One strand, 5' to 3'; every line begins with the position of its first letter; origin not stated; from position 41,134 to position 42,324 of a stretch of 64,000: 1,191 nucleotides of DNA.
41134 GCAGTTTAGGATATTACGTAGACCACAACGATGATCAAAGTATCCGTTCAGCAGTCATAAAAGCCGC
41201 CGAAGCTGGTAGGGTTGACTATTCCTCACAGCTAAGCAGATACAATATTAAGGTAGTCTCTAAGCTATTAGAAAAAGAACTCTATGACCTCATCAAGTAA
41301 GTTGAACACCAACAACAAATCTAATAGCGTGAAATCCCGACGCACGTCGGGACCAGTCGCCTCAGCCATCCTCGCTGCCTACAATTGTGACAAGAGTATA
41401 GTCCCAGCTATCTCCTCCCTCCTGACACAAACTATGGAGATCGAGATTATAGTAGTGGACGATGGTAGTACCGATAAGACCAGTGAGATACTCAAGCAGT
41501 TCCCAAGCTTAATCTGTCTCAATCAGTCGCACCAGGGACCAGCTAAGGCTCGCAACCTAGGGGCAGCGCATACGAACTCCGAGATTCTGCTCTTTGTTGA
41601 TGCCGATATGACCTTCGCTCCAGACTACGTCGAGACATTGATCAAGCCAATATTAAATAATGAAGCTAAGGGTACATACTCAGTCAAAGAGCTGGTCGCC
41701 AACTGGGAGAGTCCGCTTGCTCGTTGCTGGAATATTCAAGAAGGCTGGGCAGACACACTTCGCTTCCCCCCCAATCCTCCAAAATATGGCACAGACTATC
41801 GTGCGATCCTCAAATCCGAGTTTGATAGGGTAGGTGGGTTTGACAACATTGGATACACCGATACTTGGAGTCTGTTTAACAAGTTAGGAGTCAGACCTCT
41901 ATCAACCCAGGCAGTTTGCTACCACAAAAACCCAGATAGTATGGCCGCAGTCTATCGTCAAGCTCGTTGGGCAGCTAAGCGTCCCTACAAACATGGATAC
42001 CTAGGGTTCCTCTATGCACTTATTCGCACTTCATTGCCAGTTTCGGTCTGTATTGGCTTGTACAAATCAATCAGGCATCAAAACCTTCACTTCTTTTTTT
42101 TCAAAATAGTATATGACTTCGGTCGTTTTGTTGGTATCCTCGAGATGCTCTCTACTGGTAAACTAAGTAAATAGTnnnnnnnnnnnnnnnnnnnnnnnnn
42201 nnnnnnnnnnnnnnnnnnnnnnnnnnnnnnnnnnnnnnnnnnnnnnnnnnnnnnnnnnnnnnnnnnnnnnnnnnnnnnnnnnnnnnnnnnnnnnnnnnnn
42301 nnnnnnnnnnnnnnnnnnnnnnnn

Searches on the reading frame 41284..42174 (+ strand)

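Call 24: search_protein_families(library=pfam, proteins=[window:41284-42174:+], max_evalue=0.001)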
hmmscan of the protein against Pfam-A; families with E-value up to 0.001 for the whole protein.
window:41284-42174:+ (296 aa): 2 families
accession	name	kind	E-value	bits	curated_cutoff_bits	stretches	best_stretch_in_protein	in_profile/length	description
PF00535.33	Glycos_transf_2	-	2e-27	96.6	23.3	1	27-131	1-111/168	Glycosyl transferase family 2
PF10111.15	Glyco_tranf_2_2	-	1.5e-13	51.3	27.3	1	51-121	28-104/276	Glycosyltransferase like family 2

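Call 25: search_protein_families(library=ncbifam, proteins=[window:41284-42174:+], max_evalue=1e-8)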
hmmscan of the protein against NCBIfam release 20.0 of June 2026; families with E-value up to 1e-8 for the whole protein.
window:41284-42174:+ (296 aa): 9 families
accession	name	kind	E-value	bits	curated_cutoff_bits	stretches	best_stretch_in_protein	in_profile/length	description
NF007482.0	PRK10073.1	equivalog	9.5e-18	64.3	423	1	24-126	6-113/334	glycosyltransferase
NF041875.1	EPS_EpsD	equivalog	9.9e-18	64.6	370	1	27-118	2-99/325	exopolysaccharide biosynthesis glycosyltransferase EpsD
TIGR04283.1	glyco_like_mftF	equivalog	1.9e-15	57.1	182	1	27-201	2-169/221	TIGR04283 family arsenosugar biosynthesis glycosyltransferase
TIGR03937.1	PgaC_IcaA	equivalog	7.4e-15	54.8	422.3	1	12-130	33-157/407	poly-beta-1,6-N-acetyl-D-glucosamine synthase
NF047683.1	TeichurnBiosyTuaG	equivalog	6.6e-13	48.9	400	1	23-145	5-133/252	teichuronic acid biosynthesis protein TuaG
TIGR03965.1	mycofact_glyco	equivalog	6.8e-12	45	280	1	43-122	93-178/467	mycofactocin biosynthesis glycosyltransferase MftF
TIGR04182.1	glyco_TIGR04182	equivalog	3.1e-10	39.9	325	1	30-129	6-103/293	S-layer glycoprotein N-glycosyltransferase AglJ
NF010496.0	PRK13915.1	equivalog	3.7e-09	36.1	262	1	23-127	30-146/307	glucosyl-3-phosphoglycerate synthase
NF038302.1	EPS_HpsE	equivalog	7.7e-09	34.9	300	0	32-142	9-129/307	hormogonium polysaccharide biosynthesis glycosyltransferase HpsE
